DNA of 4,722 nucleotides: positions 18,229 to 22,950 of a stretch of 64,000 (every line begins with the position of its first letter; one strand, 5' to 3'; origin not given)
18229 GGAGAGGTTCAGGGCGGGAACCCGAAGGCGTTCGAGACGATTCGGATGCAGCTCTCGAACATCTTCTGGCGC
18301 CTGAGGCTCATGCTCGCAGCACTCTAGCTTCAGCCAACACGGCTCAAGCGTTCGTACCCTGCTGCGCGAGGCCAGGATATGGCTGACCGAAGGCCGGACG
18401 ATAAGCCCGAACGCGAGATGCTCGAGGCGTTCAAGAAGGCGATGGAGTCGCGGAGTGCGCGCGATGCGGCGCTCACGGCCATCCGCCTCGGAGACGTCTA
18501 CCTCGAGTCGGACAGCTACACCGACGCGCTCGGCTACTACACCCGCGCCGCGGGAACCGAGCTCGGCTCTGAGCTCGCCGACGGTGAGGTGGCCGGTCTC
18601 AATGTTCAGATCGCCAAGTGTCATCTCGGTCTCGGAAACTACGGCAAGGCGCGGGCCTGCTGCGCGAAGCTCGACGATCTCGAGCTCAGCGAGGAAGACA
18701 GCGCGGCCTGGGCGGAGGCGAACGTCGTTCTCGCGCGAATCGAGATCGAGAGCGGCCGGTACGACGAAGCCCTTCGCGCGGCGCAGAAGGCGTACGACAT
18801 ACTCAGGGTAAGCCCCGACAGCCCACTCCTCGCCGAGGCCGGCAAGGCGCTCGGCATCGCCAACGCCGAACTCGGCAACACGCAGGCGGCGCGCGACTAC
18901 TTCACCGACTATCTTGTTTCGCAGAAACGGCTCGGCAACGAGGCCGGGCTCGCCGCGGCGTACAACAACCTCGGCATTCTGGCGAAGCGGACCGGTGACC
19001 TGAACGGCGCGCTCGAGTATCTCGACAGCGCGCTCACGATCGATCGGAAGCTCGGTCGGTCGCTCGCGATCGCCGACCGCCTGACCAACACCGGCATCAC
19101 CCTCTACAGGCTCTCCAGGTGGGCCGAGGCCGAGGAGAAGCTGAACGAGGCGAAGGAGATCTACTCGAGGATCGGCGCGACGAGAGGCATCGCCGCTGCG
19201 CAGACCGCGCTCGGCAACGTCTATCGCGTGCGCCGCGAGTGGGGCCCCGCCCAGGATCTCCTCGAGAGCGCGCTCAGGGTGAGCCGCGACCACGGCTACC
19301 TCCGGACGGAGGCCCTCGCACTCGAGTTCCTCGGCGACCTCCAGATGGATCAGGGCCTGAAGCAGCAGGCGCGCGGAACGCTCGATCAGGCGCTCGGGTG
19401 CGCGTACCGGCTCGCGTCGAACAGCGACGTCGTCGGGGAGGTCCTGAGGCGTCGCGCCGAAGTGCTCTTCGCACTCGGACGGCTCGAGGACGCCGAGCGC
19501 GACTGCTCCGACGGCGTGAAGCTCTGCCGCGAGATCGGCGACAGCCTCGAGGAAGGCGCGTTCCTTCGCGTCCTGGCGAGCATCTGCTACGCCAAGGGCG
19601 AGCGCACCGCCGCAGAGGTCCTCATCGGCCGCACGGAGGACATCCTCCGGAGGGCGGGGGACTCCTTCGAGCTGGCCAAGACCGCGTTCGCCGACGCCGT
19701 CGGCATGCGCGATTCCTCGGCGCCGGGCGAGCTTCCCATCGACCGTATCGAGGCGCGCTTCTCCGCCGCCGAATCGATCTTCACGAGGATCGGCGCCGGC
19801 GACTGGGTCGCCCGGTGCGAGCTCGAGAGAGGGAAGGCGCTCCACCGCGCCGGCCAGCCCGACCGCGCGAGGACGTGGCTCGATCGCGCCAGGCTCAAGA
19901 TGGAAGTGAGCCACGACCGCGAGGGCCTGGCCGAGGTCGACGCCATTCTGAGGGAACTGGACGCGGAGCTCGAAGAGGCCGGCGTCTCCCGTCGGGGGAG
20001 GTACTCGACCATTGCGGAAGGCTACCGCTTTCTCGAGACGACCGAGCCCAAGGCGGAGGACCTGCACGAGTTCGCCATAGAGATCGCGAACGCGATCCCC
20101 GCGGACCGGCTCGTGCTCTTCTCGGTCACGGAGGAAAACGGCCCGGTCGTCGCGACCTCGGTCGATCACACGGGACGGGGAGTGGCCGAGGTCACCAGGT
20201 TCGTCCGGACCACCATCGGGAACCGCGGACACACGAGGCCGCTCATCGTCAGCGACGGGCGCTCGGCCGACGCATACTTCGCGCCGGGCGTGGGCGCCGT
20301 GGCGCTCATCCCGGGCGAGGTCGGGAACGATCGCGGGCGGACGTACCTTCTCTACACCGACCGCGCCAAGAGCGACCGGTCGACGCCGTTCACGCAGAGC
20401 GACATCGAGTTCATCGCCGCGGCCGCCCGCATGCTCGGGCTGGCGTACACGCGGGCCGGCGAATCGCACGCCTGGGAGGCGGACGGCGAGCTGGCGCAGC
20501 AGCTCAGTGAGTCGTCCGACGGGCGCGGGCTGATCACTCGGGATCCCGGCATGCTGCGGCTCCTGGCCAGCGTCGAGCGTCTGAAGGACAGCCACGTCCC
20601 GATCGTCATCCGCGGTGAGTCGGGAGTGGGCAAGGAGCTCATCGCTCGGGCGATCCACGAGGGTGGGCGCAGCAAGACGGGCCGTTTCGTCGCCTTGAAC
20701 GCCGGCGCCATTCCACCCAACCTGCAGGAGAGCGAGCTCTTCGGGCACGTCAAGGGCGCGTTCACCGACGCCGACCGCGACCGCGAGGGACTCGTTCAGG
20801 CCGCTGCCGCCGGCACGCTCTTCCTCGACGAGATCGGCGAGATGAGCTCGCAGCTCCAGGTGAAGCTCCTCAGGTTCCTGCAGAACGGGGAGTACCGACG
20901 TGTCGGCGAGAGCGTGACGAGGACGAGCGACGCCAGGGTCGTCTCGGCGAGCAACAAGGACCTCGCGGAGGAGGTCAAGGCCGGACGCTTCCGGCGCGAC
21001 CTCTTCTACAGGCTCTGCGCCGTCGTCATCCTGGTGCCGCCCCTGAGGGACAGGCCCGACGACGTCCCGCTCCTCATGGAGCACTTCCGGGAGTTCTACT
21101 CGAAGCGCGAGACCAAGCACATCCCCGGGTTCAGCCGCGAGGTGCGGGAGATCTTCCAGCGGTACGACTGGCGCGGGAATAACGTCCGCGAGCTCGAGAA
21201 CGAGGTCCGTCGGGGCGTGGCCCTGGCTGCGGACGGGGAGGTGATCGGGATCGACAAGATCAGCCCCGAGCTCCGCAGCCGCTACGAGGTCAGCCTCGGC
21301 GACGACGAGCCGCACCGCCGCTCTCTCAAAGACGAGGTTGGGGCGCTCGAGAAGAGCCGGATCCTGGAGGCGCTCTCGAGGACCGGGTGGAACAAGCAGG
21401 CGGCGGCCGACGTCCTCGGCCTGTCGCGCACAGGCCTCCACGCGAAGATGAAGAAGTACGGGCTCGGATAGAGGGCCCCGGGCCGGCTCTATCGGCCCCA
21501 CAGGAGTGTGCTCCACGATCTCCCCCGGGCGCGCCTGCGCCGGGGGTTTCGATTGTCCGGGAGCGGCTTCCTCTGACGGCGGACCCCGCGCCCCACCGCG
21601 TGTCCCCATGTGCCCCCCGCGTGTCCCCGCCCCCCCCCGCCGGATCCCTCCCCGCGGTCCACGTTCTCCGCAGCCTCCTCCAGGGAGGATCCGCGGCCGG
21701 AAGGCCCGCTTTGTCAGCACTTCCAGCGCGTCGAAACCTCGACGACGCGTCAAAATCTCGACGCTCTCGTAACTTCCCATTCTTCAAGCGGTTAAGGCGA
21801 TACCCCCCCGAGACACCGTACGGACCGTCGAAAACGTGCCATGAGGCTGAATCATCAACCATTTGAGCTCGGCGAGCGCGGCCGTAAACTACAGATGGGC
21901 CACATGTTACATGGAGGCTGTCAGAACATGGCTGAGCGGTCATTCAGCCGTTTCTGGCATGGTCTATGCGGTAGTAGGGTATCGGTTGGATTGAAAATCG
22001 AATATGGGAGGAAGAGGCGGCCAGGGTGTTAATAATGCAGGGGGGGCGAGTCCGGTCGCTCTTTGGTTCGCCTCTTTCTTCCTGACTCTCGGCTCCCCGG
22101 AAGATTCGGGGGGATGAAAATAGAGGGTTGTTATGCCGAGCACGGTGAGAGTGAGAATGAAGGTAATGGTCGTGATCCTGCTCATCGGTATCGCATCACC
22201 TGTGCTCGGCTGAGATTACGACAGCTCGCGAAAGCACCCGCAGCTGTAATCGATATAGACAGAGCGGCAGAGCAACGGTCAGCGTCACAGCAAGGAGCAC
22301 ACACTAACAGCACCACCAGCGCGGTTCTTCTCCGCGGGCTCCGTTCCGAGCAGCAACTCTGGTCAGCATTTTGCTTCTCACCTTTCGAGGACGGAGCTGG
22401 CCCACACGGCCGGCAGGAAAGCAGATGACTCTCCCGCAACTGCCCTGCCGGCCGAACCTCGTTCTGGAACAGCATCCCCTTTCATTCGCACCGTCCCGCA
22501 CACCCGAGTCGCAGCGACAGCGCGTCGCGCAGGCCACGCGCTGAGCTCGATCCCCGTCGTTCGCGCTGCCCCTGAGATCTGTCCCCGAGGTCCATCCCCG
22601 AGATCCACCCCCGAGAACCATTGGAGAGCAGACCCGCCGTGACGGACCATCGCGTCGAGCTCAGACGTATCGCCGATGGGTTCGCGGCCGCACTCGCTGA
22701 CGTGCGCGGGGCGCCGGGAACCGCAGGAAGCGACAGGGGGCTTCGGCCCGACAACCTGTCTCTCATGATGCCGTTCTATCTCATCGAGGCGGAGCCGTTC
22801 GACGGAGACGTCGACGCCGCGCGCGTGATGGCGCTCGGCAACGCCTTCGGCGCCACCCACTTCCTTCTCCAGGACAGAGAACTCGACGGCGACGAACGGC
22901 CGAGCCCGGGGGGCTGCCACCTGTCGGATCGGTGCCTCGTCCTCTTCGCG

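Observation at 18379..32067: The RiPP island appears to be under layered sigma-54 control and carries its own export and immunity-like module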

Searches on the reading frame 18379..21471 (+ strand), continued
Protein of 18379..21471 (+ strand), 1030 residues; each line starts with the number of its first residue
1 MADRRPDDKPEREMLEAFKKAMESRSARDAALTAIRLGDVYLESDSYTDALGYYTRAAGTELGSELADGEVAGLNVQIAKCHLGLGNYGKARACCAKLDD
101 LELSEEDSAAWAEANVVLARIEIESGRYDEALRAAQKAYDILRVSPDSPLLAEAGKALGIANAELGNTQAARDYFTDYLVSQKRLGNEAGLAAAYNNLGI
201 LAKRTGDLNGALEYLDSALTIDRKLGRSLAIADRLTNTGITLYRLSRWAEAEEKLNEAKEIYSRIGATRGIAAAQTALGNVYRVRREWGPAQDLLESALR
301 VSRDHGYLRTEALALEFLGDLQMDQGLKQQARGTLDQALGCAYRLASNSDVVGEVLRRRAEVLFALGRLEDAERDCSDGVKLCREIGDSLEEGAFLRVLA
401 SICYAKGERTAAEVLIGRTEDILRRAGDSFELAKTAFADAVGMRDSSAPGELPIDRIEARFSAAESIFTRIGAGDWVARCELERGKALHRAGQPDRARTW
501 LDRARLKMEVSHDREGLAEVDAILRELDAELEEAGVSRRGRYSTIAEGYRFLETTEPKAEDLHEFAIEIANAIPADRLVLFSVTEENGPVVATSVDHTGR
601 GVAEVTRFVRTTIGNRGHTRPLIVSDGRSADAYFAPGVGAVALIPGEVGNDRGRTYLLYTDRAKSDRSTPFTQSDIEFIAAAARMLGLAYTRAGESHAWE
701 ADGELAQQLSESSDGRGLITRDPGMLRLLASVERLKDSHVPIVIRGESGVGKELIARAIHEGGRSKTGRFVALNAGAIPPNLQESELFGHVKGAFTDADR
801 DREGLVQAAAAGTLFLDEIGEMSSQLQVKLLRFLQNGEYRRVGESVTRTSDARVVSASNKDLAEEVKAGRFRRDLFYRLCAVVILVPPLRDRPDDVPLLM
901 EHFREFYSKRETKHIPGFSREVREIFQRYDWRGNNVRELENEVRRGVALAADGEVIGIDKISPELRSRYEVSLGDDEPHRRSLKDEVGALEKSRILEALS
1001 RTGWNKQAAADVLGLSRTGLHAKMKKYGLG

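Call 29: find_encoding_contigs(protein=P0116, flank=10000, max_places=1)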
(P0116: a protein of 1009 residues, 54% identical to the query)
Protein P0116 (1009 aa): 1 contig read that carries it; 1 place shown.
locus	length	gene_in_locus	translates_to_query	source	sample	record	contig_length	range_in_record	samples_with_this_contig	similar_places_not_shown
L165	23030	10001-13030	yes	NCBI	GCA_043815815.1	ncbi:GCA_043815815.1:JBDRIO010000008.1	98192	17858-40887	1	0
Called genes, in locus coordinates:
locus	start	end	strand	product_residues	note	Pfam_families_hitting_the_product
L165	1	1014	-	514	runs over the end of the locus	PF00982:Glyco_transf_20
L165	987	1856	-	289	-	PF02358:Trehalose_PPase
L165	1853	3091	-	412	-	PF21269:TreT_GT1, PF00534:Glycos_transf_1, PF13692:Glyco_trans_1_4, PF20706:GT4-conflict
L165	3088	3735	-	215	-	PF19027:DUF5752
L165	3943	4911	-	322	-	PF01916:DS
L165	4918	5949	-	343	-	PF13367:PrsW-protease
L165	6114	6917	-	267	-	-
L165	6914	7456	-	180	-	PF04542:Sigma70_r2, PF08281:Sigma70_r4_2, PF04545:Sigma70_r4 (weak)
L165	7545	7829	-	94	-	PF13466:STAS_2, PF01740:STAS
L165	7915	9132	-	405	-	PF20773:InhA-like_MAM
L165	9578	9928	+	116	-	-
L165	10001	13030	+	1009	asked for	PF17874:TPR_MalT, PF00515:TPR_1 (weak), PF13424:TPR_12, PF17874:TPR_MalT, PF00158:Sigma54_activat, PF14532:Sigma54_activ_2, PF25601:AAA_lid_14, PF02954:HTH_8, +12 more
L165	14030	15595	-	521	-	-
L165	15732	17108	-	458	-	PF11918:Peptidase_S41_N, PF03572:Peptidase_S41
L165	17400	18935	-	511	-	PF13860:FlgD_ig (weak)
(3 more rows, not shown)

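Call 30: find_encoding_contigs(protein=P0072, flank=10000, max_places=1)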
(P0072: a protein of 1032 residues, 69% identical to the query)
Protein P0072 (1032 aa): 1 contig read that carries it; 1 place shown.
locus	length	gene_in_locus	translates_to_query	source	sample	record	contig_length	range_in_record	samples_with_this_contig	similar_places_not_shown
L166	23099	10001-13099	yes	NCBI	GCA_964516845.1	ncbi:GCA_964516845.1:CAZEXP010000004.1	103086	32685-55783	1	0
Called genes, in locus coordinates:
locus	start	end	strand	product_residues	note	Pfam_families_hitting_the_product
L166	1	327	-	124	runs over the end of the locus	PF22747:Zn_ribbon_DUF2089, PF09862:DUF2089, PF13556:HTH_30 (weak)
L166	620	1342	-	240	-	PF04854:DUF624 (weak)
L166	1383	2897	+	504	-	-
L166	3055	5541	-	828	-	PF01343:Peptidase_S49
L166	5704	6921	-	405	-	PF01103:Omp85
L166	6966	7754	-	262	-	-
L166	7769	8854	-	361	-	PF21016:RlmN_N, PF04055:Radical_SAM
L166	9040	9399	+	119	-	PF12840:HTH_20, PF01022:HTH_5, PF12802:MarR_2 (faint)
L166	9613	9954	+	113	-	-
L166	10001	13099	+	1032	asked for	PF13424:TPR_12, PF17874:TPR_MalT, PF13424:TPR_12, PF17874:TPR_MalT, PF13424:TPR_12, PF00158:Sigma54_activat, PF14532:Sigma54_activ_2, PF25601:AAA_lid_14, +12 more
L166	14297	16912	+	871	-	PF04055:Radical_SAM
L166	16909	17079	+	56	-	-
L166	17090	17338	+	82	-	-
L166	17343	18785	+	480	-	PF13360:PQQ_2 (faint), PF01839:FG-GAP (faint), PF13570:Beta-prop_ACSF4 (faint), PF13517:FG-GAP_3 (weak)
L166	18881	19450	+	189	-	PF00005:ABC_tran, PF13304:AAA_21 (faint)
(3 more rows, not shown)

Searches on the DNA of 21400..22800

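Call 25: search_rna_families(source=window, start=21400, end=22800, threshold=evalue, max_evalue=5)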
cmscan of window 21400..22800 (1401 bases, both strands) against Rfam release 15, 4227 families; matches with E-value up to 5: 4.
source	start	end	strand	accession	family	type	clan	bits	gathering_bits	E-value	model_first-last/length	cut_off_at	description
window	22406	22455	-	RF03607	mir-9447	Gene; miRNA;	-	18.5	67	2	1-68/68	no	mir-9447 microRNA precursor family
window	22586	22635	-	RF03730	mir-7615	Gene; miRNA;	-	18.2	90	1.1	1-64/64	no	mir-7615 microRNA precursor family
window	21522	21559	-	RF00627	P15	Gene;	-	14.7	70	3.3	81-119/119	no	Pseudomonas sRNA P15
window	21702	21785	-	RF01681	P4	Gene; sRNA;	-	11.8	37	3.2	1-215/215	no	Pseudomonas sRNA P4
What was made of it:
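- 21981..22132 (+): Structured leader of the P1 transcript, including the invariant 25-nt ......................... at 22041-22065. No Rfam family matches (call 25).
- Tried and rejected: A search of 21400-22800 at E up to 5 gave only noise: microRNA and Pseudomonas sRNA models far below their thresholds (call 25).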

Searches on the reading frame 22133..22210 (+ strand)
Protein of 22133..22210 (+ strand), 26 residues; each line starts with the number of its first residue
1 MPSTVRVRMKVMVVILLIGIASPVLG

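Call 59: search_protein_families(library=pfam, proteins=[window:22133-22210:+], max_evalue=1)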
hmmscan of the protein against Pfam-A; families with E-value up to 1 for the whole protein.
seq(26 aa): 0 families
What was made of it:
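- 22133..22213 (+): Conserved small ORF, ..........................: a basic N-terminus followed by a hydrophobic tail. No Pfam match (call 59).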
